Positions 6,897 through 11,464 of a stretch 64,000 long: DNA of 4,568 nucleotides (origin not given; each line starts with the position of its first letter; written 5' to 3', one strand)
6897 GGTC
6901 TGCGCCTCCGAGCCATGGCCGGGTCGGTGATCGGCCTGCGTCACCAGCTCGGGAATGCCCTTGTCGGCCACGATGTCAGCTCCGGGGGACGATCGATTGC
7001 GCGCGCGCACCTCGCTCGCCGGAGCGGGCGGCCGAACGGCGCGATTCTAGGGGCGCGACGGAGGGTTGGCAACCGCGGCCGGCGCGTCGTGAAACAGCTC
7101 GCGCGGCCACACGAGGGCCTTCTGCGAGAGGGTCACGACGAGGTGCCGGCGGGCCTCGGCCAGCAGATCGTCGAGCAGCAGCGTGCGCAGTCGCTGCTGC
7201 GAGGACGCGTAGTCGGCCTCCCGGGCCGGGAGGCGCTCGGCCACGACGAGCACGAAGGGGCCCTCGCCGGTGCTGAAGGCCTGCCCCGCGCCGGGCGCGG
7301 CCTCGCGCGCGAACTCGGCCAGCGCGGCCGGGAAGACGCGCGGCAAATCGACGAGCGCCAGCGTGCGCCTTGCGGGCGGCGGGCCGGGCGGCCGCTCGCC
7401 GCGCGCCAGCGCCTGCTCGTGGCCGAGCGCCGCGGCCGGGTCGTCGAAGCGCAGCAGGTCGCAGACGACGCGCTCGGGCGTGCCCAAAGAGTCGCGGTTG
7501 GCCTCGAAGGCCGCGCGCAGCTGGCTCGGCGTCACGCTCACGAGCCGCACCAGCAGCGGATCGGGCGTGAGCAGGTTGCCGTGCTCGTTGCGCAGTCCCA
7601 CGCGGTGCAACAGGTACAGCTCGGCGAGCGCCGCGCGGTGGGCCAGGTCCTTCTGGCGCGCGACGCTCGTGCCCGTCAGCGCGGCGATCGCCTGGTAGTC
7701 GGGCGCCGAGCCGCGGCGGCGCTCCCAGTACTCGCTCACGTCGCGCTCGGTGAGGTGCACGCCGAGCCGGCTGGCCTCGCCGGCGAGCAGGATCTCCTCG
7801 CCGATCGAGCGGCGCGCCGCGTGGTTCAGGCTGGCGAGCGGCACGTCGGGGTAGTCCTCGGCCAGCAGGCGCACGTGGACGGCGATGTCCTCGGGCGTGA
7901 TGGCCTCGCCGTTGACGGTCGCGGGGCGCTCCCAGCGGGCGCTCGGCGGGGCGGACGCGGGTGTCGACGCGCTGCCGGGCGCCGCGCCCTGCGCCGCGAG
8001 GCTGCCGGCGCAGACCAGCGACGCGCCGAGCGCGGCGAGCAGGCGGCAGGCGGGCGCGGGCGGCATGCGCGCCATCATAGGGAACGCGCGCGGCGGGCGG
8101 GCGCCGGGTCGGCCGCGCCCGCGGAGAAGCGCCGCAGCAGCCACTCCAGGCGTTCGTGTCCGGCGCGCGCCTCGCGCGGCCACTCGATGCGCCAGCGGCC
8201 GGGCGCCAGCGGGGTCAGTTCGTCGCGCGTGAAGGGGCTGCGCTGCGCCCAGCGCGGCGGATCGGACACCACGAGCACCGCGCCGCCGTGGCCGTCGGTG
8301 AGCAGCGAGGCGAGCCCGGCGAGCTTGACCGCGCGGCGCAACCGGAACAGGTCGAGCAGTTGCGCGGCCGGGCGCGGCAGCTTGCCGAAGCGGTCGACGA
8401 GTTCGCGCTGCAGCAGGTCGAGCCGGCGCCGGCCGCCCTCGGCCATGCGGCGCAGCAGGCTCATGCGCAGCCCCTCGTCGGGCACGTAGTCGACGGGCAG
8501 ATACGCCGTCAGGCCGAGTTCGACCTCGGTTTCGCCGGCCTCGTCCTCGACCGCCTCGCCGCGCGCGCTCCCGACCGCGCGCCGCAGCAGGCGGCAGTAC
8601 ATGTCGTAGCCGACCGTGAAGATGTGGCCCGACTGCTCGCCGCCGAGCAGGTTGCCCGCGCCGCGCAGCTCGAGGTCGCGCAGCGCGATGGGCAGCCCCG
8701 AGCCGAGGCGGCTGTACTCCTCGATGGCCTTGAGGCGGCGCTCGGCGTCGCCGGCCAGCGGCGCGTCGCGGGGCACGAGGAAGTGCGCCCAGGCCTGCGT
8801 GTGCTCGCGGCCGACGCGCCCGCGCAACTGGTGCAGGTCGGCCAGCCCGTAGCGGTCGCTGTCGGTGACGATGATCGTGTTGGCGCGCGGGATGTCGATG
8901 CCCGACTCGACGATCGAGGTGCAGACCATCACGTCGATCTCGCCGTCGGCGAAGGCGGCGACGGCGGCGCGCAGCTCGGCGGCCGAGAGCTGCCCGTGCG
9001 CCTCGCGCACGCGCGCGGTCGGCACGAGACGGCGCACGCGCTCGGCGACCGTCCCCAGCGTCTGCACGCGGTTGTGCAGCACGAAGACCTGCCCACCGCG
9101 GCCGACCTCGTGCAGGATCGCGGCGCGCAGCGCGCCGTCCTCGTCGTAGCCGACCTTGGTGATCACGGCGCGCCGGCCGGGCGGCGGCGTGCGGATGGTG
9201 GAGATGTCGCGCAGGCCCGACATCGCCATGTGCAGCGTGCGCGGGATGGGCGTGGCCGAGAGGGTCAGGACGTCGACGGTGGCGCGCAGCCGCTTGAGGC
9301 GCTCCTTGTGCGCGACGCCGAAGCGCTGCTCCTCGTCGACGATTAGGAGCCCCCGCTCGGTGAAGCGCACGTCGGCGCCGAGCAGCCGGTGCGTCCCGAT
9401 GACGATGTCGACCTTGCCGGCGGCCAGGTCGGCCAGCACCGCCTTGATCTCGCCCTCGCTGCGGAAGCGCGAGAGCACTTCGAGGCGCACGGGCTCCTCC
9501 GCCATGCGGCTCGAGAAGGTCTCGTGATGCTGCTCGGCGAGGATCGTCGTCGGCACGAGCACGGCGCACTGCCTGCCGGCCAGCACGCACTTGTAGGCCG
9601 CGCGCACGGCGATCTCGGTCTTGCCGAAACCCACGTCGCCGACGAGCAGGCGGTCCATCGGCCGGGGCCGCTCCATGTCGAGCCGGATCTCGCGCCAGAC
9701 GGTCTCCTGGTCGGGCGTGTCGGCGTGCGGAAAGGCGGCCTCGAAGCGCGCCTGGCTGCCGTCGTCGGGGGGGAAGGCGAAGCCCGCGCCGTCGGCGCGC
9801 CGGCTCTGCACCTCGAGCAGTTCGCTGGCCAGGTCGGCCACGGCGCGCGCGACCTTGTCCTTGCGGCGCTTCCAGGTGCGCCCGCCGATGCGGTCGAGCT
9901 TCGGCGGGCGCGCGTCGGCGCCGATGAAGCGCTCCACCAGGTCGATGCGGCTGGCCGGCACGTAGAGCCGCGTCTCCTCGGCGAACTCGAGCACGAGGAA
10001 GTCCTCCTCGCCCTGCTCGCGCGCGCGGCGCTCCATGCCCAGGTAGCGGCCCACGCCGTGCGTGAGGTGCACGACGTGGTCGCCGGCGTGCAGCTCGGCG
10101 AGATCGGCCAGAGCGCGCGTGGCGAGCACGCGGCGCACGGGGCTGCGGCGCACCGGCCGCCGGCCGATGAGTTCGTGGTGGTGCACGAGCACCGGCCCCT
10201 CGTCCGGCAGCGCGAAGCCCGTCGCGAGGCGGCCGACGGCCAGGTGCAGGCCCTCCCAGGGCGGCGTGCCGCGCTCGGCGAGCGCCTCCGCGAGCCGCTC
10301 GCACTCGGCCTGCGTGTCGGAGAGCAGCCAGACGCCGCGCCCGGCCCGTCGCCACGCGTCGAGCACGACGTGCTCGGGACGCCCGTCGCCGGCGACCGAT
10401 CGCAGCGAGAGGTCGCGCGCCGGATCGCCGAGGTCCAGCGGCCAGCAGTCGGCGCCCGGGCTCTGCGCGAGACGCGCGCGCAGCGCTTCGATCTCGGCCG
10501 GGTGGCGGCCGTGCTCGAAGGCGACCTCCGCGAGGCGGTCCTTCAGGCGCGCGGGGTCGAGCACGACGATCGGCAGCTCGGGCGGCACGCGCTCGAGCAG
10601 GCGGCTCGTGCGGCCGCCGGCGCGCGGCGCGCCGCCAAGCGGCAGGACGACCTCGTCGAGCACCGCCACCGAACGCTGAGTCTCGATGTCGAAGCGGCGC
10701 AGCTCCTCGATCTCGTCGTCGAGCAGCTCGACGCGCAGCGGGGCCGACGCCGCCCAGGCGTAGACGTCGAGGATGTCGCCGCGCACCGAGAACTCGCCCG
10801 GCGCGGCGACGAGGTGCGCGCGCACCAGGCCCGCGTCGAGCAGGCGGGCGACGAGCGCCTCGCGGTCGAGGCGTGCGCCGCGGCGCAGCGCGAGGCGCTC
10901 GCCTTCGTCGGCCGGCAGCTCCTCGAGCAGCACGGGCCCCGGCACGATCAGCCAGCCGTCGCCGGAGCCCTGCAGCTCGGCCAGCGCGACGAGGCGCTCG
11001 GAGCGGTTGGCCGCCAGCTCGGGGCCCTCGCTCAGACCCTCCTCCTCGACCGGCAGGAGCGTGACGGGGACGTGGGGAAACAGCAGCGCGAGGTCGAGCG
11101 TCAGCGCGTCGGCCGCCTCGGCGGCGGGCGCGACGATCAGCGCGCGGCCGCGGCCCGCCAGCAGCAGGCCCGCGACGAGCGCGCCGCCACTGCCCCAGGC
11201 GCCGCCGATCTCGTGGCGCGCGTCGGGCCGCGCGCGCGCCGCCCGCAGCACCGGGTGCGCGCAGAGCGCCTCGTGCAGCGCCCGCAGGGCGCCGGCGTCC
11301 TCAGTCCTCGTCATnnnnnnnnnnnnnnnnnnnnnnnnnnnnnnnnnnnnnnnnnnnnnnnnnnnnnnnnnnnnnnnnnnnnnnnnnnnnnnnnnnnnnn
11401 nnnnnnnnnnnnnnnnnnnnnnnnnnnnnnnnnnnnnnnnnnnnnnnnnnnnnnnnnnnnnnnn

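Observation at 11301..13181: One uninterrupted ORF fuses a dGTPase-like HD hydrolase to RNase III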

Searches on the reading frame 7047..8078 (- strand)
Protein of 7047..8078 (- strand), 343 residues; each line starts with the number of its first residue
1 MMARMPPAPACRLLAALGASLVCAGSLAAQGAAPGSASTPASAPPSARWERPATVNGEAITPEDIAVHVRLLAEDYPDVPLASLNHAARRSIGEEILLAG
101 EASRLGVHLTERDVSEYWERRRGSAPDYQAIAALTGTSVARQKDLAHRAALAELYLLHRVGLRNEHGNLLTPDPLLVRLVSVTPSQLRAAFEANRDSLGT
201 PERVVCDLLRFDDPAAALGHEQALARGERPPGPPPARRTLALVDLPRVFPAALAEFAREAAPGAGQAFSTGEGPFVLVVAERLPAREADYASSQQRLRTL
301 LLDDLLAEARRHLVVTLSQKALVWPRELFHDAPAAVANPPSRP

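Call 51: search_protein_families(library=pfam, proteins=[window:7047-8078:-], max_evalue=0.001)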
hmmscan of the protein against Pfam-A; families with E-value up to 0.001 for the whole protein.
window:7047-8078:- (343 aa): 1 family
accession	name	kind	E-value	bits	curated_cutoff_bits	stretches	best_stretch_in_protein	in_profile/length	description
PF13145.12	Rotamase_2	-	5.5e-07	30.9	27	1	182-291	1-117/121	PPIC-type PPIASE domain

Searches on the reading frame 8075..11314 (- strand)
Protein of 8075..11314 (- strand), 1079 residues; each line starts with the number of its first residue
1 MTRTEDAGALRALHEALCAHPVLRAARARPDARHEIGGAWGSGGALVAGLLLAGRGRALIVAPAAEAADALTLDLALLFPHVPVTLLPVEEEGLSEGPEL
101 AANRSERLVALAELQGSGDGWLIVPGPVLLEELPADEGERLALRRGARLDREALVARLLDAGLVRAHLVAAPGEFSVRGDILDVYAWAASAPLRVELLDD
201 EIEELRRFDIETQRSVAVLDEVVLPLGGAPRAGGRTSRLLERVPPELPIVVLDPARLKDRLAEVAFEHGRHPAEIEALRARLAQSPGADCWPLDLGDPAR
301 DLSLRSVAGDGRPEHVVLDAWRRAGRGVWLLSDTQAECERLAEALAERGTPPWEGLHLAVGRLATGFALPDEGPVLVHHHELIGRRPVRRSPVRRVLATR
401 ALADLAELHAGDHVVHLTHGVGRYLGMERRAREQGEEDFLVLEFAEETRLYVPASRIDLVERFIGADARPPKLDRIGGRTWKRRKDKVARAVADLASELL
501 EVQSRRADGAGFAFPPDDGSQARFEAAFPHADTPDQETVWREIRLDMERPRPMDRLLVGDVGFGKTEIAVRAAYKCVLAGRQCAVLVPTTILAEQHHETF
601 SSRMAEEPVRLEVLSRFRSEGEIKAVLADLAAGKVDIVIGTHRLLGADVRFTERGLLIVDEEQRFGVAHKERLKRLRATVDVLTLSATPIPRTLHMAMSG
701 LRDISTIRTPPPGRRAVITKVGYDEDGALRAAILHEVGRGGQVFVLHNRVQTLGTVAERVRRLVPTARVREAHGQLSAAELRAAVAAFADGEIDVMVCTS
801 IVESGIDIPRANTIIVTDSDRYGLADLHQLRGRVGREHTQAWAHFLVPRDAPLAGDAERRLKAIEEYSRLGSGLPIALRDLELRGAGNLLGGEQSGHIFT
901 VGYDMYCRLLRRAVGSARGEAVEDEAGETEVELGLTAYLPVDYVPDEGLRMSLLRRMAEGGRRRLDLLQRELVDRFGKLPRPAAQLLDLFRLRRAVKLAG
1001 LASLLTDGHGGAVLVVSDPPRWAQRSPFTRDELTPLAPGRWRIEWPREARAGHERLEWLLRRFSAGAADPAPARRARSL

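Call 51: search_protein_families(library=pfam, proteins=[window:8075-11314:-], max_evalue=0.001)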
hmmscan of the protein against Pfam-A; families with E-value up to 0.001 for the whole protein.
window:8075-11314:- (1079 aa): 6 families
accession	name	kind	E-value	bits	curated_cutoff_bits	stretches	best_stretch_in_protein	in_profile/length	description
PF00270.35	DEAD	-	2e-20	73.6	26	1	533-695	1-165/167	DEAD/DEAH box helicase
PF17757.6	UvrB_inter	-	5.5e-20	71.7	22.9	1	141-224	1-85/91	UvrB interaction domain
PF00271.37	Helicase_C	-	2.5e-19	70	23.5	1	734-836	10-108/110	Helicase conserved C-terminal domain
PF02559.22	CarD_TRCF_RID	-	1.7e-16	60.5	23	1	408-464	1-57/57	CarD-like/TRCF RID domain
PF03461.20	TRCF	-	2.3e-14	54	25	1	934-1012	2-81/95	TRCF domain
PF04851.21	ResIII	-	2.1e-07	31.5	22.5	1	535-689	7-162/164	Type III restriction enzyme, res subunit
